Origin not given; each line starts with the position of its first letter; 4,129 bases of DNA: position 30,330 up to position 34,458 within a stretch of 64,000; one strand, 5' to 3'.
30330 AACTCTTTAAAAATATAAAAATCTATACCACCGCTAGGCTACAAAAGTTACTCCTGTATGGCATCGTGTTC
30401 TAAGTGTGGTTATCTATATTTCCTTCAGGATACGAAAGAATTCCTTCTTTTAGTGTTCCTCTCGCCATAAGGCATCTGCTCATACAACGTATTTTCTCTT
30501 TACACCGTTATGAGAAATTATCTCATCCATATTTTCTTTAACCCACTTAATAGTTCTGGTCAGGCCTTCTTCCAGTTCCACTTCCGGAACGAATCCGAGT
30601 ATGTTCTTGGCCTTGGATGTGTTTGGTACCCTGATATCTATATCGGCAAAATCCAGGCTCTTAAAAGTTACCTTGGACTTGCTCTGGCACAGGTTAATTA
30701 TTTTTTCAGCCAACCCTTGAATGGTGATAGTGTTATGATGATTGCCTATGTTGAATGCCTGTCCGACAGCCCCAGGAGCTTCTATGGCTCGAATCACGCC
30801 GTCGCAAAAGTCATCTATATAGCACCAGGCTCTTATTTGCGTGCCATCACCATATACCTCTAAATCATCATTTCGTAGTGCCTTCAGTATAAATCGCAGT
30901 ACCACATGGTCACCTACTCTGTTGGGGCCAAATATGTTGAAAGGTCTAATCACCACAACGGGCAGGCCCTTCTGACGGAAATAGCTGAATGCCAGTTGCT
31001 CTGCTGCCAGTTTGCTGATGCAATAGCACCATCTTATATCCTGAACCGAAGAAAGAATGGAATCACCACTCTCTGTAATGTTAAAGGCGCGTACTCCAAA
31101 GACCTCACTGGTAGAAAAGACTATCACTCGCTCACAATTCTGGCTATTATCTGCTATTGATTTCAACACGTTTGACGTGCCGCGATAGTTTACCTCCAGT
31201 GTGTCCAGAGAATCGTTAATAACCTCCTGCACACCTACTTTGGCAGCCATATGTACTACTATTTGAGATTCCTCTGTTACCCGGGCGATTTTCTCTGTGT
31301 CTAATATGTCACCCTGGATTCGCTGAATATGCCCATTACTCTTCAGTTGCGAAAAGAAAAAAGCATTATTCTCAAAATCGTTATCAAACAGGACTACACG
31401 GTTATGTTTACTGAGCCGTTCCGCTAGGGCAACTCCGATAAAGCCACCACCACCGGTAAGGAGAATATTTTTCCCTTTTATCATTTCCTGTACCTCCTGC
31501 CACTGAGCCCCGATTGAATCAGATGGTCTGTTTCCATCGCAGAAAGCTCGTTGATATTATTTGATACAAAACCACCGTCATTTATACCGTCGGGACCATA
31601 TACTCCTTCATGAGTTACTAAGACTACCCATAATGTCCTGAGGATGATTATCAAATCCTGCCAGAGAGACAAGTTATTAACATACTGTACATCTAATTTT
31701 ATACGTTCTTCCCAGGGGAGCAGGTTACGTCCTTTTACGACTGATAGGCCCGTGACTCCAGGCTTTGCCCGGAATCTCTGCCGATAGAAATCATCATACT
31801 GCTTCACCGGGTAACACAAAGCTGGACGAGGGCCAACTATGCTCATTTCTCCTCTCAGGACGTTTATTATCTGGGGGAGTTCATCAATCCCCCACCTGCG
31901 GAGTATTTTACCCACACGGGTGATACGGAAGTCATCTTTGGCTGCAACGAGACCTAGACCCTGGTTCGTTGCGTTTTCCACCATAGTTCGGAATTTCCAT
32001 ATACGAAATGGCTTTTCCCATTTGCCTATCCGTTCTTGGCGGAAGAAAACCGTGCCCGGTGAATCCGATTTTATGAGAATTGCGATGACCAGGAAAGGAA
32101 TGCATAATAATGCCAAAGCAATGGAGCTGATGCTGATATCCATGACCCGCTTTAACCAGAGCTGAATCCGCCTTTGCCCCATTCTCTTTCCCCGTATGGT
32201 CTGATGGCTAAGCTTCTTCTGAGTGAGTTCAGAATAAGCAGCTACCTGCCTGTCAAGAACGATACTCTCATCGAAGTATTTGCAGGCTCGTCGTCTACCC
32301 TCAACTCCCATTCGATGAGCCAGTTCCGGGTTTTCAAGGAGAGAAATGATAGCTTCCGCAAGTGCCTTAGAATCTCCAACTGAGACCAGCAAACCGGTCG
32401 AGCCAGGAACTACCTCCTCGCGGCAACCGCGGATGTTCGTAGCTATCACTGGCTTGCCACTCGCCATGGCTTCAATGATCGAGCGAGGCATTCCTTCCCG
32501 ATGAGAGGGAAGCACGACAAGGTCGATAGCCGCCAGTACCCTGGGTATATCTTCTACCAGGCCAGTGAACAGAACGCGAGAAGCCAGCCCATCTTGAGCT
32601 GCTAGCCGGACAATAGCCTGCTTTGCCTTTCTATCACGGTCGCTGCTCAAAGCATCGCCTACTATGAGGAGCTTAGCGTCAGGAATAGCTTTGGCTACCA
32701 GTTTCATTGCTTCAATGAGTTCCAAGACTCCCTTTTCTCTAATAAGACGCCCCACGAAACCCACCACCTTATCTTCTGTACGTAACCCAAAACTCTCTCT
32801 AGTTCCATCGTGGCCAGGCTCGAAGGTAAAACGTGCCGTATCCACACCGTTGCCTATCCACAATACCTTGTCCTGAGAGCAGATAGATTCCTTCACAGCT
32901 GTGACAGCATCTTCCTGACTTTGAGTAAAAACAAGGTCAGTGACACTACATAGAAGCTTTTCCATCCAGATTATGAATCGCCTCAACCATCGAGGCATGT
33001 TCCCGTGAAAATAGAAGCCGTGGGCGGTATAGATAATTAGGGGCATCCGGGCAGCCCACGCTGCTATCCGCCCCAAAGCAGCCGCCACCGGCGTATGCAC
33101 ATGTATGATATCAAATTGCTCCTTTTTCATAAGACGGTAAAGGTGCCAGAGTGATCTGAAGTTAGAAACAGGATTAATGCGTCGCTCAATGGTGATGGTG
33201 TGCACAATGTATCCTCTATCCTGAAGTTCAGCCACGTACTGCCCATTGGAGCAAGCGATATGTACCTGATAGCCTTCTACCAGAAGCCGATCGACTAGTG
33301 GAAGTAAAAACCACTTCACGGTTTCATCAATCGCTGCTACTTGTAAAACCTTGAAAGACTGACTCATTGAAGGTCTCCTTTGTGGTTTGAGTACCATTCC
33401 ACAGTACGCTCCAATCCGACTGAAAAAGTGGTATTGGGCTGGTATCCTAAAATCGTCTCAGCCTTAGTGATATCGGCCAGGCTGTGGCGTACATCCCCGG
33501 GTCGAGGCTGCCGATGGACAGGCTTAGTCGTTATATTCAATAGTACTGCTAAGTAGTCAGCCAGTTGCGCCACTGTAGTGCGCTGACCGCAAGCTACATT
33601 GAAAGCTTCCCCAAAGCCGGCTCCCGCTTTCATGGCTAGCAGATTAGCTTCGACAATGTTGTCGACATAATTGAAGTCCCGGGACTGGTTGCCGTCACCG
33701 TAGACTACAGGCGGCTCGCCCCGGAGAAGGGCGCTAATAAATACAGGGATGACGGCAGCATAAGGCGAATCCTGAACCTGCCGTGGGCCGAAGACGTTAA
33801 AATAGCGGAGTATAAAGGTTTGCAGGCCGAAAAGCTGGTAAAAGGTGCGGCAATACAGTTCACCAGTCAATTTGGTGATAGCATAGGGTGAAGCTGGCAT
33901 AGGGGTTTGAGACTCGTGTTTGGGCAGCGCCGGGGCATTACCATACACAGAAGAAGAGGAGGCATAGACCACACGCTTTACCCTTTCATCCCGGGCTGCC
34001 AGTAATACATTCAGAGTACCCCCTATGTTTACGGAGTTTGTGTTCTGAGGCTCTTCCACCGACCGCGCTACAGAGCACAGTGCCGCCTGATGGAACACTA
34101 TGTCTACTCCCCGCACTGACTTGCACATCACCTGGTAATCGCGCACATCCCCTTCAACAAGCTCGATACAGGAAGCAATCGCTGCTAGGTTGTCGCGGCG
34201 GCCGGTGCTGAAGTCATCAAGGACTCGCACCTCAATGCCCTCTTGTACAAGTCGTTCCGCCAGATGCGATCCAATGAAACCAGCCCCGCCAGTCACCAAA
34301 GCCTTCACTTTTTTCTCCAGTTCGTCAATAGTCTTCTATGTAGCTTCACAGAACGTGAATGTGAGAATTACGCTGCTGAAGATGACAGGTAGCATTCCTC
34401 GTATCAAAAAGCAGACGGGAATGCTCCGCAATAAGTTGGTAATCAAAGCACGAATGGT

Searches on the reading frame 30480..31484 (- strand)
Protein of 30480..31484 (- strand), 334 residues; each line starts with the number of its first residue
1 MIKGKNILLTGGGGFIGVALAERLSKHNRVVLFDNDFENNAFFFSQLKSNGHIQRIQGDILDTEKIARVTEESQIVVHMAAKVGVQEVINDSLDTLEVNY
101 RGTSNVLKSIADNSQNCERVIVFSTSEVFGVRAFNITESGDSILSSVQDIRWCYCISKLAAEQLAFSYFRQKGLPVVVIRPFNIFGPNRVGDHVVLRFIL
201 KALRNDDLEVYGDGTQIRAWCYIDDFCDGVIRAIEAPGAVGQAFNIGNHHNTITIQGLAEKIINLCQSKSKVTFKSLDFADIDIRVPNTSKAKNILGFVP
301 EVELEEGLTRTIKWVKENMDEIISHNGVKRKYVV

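Call 23: search_protein_families(library=pfam, proteins=[window:30480-31484:-], max_evalue=0.001)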
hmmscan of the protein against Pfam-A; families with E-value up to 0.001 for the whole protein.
window:30480-31484:- (334 aa): 8 families
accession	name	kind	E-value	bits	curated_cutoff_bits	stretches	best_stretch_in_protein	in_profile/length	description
PF01370.27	Epimerase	-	2.4e-47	161.8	20.9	1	7-247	1-240/240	NAD dependent epimerase/dehydratase family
PF16363.11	GDP_Man_Dehyd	-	4.4e-42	145.1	27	1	8-310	1-331/332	GDP-mannose 4,6 dehydratase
PF01073.25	3Beta_HSD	-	4.5e-23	82.1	22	1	9-234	2-229/280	3-beta hydroxysteroid dehydrogenase/isomerase family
PF07993.18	NAD_binding_4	-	1e-15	58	20.1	1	48-191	58-214/258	Male sterility protein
PF02719.21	Polysacc_synt_2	-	6.2e-12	45.7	20.2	1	7-135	1-136/293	Polysaccharide biosynthesis protein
PF04321.23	RmlD_sub_bind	-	6.4e-11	42.3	27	1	6-270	2-235/287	RmlD substrate binding domain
PF13460.12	NAD_binding_10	-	5.1e-06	26.9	27.2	1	11-183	1-145/184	NAD(P)H-binding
PF00106.31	adh_short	-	0.00021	21.3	26.6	1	5-73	1-71/195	short chain dehydrogenase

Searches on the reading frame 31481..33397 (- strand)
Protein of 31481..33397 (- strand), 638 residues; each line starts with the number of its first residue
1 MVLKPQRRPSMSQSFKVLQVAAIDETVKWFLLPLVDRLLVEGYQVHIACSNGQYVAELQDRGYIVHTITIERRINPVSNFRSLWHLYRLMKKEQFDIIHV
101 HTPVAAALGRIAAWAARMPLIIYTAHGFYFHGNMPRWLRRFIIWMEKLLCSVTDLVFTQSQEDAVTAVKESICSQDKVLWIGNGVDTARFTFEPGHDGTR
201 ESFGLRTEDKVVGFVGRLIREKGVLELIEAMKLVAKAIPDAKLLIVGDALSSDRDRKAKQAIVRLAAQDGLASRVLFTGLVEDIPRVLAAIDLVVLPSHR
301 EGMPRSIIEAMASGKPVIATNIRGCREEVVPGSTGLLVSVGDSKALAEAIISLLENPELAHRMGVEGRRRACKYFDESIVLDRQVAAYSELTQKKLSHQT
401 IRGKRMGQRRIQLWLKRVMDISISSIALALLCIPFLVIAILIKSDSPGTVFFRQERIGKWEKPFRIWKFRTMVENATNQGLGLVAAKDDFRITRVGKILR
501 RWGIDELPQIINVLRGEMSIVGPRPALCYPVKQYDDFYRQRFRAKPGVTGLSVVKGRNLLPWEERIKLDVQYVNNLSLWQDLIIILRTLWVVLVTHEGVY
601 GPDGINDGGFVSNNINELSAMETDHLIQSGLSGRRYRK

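Call 8: search_protein_families(library=pfam, proteins=[window:31481-33397:-], max_evalue=0.01)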
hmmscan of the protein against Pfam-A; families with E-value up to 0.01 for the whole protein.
window:31481-33397:- (638 aa): 8 families
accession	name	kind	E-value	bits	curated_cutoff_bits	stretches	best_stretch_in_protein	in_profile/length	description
PF02397.22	Bac_transf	-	7.9e-63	211.7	27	1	416-593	1-178/179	Bacterial sugar transferase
PF00534.26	Glycos_transf_1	-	1.1e-43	149.1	26.4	1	200-369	6-171/172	Glycosyl transferases group 1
PF13692.12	Glyco_trans_1_4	-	2.2e-39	135.4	27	1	210-356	2-142/142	Glycosyl transferases group 1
PF13439.12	Glyco_transf_4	-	3.5e-23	82.9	28.5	1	34-189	11-170/170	Glycosyltransferase Family 4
PF13477.12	Glyco_trans_4_2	-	8.1e-22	78.3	23.4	1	25-160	7-139/139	Glycosyl transferase 4-like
PF13579.12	Glyco_trans_4_4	-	1.4e-17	64.9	29.7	1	33-184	9-158/158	Glycosyl transferase 4-like domain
PF20706.3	GT4-conflict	-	7.1e-06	25.7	26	1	207-325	195-316/385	Family 4 Glycosyltransferase in conflict systems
PF13524.12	Glyco_trans_1_2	-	0.00037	20.9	25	1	283-373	39-131/144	Glycosyl transferase-like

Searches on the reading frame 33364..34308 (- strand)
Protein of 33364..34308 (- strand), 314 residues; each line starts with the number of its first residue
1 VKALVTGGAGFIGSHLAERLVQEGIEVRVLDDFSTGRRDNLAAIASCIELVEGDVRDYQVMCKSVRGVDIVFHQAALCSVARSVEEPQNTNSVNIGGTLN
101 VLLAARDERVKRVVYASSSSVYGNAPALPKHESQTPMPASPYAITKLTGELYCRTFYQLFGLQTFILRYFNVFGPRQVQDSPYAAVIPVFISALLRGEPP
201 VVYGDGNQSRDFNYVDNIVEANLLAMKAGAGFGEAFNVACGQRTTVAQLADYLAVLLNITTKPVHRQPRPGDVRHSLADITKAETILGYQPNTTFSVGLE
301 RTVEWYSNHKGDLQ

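Call 23: search_protein_families(library=pfam, proteins=[window:33364-34308:-], max_evalue=0.001)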
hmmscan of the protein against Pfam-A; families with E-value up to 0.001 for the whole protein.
window:33364-34308:- (314 aa): 9 families
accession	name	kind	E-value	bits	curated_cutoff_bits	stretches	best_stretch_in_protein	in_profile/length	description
PF01370.27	Epimerase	-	2e-62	211.2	20.9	1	3-239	1-240/240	NAD dependent epimerase/dehydratase family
PF16363.11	GDP_Man_Dehyd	-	1.1e-58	199.7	27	1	4-301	1-331/332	GDP-mannose 4,6 dehydratase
PF01073.25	3Beta_HSD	-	1.4e-30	106.7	22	1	4-228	1-231/280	3-beta hydroxysteroid dehydrogenase/isomerase family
PF02719.21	Polysacc_synt_2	-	1.3e-16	61.1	20.2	1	4-262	2-252/293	Polysaccharide biosynthesis protein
PF04321.23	RmlD_sub_bind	-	1.2e-12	48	27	1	1-175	1-154/287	RmlD substrate binding domain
PF07993.18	NAD_binding_4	-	5.5e-12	45.8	20.1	1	65-221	86-257/258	Male sterility protein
PF13460.12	NAD_binding_10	-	1.2e-10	42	27.2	1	7-129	1-109/184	NAD(P)H-binding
PF05368.20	NmrA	-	2.6e-08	34.3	27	1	4-119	6-108/298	NmrA-like family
PF00106.31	adh_short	-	3.4e-05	23.8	26.6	1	3-77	3-87/195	short chain dehydrogenase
